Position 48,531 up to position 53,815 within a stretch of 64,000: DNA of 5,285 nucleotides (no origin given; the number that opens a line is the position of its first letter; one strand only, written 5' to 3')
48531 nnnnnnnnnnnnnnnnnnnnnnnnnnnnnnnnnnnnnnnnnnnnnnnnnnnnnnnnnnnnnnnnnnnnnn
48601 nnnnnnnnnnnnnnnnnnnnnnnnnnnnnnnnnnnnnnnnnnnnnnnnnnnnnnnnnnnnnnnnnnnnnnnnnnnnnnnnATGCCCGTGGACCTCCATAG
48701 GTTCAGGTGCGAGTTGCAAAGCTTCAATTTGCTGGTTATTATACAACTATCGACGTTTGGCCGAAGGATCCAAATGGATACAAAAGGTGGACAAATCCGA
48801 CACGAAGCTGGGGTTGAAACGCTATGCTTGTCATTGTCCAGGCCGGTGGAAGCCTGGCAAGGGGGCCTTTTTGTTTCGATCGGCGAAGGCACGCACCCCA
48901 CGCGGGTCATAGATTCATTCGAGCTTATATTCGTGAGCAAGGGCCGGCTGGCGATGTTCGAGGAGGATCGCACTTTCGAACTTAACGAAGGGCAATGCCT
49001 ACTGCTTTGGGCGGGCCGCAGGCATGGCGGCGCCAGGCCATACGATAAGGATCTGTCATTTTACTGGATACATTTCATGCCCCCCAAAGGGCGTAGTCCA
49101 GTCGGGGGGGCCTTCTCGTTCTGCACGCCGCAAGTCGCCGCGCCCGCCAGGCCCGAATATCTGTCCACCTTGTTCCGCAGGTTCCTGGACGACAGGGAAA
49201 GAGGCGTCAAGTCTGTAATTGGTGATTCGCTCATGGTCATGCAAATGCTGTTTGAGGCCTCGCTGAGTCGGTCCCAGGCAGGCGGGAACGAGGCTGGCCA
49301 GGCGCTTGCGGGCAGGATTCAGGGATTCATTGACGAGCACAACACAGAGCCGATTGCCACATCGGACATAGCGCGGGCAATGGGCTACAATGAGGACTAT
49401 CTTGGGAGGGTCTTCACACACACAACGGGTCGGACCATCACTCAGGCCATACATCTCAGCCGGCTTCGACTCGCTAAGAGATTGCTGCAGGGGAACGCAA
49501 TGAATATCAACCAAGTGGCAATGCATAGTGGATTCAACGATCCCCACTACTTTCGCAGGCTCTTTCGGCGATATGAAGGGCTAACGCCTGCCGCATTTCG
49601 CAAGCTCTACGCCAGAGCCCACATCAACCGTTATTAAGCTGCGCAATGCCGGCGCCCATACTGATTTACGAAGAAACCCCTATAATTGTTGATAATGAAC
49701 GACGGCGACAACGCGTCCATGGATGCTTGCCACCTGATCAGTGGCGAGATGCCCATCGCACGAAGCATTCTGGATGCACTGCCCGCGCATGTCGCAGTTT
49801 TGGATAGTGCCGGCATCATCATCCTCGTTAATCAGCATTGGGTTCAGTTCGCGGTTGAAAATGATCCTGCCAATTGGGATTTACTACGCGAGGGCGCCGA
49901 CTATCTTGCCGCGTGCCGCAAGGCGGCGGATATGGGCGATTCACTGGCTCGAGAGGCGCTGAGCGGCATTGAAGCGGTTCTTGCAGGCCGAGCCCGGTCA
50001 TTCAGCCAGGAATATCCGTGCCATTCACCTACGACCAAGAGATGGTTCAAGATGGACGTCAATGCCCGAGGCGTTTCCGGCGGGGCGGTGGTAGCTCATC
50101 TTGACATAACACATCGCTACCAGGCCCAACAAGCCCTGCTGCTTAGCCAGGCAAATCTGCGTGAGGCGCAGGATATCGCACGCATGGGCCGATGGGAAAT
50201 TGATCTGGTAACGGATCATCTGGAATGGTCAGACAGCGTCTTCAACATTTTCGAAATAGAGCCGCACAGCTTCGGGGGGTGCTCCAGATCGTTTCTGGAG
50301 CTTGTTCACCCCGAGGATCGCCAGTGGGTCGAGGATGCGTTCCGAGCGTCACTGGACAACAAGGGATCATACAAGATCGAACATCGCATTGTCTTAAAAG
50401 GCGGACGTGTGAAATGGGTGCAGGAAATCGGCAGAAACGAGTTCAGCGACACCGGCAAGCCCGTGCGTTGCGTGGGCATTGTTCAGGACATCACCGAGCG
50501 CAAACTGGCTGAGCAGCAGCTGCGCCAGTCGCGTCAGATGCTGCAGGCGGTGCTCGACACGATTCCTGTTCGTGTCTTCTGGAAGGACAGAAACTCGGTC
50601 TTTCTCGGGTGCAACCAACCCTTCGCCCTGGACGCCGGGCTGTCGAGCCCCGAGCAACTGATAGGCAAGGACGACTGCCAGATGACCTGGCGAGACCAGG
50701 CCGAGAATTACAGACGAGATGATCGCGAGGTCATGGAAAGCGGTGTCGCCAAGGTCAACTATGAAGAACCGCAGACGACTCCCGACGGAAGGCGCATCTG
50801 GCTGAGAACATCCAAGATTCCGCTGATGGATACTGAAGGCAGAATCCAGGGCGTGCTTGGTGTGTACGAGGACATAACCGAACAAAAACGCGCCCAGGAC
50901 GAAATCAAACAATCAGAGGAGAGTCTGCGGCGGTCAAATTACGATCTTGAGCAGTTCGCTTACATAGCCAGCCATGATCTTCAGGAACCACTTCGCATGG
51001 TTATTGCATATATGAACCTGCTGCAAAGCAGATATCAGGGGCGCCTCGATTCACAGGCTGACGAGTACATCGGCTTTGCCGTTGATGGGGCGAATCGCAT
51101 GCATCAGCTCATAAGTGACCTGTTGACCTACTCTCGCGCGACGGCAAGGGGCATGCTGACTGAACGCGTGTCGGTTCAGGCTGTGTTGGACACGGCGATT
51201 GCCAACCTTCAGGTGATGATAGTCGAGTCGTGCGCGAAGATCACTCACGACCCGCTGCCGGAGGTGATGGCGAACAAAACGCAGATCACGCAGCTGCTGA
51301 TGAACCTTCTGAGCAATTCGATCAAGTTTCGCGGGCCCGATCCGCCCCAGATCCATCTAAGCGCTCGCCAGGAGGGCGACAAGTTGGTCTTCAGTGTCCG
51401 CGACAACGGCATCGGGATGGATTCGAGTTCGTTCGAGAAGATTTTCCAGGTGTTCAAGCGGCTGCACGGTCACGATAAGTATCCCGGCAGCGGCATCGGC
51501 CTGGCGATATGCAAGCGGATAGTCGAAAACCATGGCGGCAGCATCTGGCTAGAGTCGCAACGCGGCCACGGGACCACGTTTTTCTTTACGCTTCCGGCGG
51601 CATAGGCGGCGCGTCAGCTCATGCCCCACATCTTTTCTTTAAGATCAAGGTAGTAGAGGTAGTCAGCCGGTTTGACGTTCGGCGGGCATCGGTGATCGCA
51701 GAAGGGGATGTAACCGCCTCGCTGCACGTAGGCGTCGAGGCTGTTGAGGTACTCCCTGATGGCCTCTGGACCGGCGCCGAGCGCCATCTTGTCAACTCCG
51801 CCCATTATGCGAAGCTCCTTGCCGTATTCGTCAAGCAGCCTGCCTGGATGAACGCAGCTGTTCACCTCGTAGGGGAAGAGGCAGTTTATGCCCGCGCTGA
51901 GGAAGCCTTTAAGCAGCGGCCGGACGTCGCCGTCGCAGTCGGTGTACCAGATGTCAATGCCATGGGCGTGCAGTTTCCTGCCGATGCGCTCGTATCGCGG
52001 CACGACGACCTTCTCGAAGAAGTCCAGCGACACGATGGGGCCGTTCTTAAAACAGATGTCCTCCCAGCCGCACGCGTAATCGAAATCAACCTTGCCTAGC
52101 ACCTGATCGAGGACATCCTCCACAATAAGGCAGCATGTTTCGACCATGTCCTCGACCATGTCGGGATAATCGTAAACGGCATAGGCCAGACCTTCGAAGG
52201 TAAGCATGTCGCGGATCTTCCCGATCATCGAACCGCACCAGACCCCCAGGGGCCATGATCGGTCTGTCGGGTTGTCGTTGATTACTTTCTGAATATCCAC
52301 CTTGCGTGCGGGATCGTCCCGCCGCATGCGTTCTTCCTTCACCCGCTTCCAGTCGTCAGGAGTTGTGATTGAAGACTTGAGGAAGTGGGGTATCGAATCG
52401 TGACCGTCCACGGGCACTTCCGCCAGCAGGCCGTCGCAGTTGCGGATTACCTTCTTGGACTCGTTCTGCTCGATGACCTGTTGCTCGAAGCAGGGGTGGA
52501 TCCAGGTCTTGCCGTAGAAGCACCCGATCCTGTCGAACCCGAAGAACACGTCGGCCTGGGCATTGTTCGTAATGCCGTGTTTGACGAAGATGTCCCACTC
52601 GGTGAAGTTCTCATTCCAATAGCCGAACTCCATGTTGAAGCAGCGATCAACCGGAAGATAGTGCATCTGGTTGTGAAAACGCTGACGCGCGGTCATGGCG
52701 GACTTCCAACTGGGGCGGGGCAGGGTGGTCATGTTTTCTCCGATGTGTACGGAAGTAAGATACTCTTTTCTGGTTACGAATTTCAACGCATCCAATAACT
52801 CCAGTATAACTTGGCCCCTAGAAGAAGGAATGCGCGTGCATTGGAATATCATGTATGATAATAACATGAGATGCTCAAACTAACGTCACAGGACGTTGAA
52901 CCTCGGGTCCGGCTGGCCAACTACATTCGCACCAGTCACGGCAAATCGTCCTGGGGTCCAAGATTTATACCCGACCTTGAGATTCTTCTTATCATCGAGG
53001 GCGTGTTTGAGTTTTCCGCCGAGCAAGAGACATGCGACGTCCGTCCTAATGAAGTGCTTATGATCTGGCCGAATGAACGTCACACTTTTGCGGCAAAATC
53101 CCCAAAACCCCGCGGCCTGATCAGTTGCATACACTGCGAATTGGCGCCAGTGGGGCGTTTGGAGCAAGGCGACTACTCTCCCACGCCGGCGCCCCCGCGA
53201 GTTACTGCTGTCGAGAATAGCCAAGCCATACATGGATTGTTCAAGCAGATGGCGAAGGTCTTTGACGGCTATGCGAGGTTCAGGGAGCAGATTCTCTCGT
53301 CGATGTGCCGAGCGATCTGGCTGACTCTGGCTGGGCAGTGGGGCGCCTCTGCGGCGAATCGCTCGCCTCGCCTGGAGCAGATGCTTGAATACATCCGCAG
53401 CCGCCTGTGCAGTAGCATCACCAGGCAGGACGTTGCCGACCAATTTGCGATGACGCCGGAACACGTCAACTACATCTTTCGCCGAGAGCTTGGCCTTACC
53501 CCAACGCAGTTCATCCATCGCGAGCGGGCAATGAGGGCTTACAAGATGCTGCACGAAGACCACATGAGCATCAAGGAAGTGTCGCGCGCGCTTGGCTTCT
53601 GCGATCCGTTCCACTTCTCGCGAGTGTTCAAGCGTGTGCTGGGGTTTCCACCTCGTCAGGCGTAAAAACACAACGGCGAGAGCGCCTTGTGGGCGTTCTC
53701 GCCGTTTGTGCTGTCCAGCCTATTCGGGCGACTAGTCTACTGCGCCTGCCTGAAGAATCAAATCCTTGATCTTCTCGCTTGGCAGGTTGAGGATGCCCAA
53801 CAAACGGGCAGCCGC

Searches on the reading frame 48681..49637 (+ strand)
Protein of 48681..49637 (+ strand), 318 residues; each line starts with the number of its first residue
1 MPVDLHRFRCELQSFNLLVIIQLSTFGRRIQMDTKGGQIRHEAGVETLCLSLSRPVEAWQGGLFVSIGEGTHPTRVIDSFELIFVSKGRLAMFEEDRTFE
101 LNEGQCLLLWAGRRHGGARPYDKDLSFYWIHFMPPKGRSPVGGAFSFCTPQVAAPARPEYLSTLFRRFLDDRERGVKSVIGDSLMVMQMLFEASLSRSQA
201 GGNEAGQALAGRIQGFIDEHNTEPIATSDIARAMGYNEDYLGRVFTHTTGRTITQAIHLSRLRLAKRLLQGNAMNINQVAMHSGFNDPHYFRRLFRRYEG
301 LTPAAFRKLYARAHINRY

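Call 38: search_protein_families(library=pfam, proteins=[window:48681-49637:+], max_evalue=0.001)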
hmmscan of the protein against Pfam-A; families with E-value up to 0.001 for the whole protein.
window:48681-49637:+ (318 aa): 4 families
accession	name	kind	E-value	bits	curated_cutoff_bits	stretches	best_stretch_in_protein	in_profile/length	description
PF12833.13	HTH_18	-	8.2e-20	71.3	33.6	1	230-308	1-79/80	Helix-turn-helix domain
PF00165.29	HTH_AraC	-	3.1e-17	62.7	26.6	1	271-308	7-42/42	Bacterial regulatory helix-turn-helix proteins, AraC family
PF02311.25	AraC_binding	-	3.2e-07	30.6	21.1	1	73-140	17-84/135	AraC-like ligand binding domain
PF07883.17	Cupin_2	-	4e-05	23.7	27.2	1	79-130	19-69/70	Cupin domain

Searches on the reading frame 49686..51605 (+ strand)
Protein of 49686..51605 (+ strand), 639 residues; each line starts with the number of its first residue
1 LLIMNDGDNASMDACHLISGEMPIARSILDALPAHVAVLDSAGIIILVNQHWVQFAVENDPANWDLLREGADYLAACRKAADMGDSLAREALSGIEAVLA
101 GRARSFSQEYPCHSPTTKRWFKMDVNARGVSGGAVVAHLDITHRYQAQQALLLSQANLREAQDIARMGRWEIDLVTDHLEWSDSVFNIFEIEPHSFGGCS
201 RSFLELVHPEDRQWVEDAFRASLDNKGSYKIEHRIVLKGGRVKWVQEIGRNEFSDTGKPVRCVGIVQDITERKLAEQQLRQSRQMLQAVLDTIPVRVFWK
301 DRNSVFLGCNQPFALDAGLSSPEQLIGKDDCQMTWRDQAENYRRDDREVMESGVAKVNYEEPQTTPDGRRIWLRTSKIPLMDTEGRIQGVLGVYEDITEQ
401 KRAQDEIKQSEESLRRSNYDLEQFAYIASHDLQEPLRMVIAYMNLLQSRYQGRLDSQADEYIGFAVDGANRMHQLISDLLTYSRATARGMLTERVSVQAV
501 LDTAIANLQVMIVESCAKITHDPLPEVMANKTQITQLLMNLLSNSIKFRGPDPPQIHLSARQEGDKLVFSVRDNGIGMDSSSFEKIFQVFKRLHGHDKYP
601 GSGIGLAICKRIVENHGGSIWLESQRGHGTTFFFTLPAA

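Call 38: search_protein_families(library=pfam, proteins=[window:49686-51605:+], max_evalue=0.001)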
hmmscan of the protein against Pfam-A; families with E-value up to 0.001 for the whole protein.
window:49686-51605:+ (639 aa): 8 families
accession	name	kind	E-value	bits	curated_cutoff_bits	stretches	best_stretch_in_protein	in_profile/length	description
PF02518.31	HATPase_c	-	1.1e-28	100.4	26.4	1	531-638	3-109/111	Histidine kinase-, DNA gyrase B-, and HSP90-like ATPase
PF08448.16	PAS_4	-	4.7e-26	91.6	23.1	1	290-402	1-110/110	PAS fold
PF08447.18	PAS_3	-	4.2e-22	78.7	25.6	1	179-266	2-89/89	PAS fold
PF00989.32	PAS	-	1.7e-13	51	22.6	1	285-397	2-113/113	PAS fold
PF13426.13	PAS_9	-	1.8e-13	51.1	27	1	306-399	13-103/103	PAS domain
PF00512.31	HisKA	-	4.3e-10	39.9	26.9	1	421-487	2-65/66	His Kinase A (phospho-acceptor) domain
PF12860.13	PAS_7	-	9.2e-05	23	27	0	31-149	3-115/115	PAS fold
PF13188.13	PAS_8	-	0.00061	20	21.8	0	26-56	4-34/65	PAS domain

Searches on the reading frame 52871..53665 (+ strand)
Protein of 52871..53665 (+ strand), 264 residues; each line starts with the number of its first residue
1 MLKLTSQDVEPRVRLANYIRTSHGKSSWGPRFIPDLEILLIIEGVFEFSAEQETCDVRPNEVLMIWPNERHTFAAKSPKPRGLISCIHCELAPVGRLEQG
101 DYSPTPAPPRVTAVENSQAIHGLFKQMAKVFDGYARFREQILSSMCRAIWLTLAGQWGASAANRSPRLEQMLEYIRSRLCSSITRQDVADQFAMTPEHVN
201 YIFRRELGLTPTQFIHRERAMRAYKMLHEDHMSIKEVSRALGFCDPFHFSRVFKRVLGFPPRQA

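Call 38: search_protein_families(library=pfam, proteins=[window:52871-53665:+], max_evalue=0.001)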
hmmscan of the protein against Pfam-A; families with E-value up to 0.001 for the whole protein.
window:52871-53665:+ (264 aa): 4 families
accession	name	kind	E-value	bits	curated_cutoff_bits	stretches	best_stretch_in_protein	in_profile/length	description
PF12833.13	HTH_18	-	3.6e-19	69.3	33.6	1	189-263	2-76/80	Helix-turn-helix domain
PF00165.29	HTH_AraC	-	5.3e-15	55.6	26.6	2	230-262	8-38/42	Bacterial regulatory helix-turn-helix proteins, AraC family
PF02311.25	AraC_binding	-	7.5e-07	29.4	21.1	1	29-127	17-116/135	AraC-like ligand binding domain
PF07883.17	Cupin_2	-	0.00068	19.7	27.2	0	35-80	18-63/70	Cupin domain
